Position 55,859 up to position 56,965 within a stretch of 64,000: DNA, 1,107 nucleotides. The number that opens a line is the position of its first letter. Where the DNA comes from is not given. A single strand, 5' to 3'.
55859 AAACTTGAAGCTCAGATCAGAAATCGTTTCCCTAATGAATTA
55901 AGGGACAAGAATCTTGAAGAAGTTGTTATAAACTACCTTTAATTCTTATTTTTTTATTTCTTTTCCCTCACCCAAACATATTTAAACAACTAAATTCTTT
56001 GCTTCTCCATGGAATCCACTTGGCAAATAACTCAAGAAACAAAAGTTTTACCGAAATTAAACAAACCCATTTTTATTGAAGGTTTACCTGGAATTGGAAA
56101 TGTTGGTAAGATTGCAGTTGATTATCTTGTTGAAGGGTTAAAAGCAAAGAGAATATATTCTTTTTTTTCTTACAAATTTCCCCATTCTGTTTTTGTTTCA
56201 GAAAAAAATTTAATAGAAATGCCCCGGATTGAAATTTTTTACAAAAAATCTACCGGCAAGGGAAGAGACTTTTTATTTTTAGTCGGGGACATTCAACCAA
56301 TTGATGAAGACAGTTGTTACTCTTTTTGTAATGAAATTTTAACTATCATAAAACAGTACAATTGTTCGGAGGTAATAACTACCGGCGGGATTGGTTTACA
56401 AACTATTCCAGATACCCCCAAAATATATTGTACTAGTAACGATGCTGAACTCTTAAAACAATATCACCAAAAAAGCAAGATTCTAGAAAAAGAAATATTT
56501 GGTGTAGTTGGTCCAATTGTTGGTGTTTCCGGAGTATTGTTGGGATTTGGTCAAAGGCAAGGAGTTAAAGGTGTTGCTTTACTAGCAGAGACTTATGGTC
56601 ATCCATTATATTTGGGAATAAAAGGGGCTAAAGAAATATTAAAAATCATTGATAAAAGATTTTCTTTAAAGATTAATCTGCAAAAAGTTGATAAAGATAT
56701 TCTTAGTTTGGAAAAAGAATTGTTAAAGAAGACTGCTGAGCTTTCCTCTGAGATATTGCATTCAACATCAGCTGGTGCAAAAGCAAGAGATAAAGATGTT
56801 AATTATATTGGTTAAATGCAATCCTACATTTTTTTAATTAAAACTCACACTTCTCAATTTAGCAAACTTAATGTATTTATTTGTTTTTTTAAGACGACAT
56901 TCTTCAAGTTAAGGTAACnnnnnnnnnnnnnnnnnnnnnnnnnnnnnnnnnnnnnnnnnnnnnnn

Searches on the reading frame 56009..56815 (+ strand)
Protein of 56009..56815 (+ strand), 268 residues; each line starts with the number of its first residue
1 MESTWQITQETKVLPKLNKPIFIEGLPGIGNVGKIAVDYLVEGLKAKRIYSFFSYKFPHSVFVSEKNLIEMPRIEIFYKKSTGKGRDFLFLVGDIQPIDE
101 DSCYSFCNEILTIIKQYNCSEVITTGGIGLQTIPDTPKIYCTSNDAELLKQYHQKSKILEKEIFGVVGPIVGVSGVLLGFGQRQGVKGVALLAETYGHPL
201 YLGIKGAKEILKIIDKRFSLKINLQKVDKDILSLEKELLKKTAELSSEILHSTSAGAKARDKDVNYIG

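Call 56: search_protein_families(library=pfam, proteins=[window:56009-56815:+], max_evalue=0.00001)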
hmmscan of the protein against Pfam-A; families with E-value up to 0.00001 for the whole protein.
window:56009-56815:+ (268 aa): 1 family
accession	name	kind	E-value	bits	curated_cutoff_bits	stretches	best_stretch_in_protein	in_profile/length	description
PF09754.15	PAC2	-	1.4e-38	133.3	25.8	1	22-238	1-211/215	PAC2 family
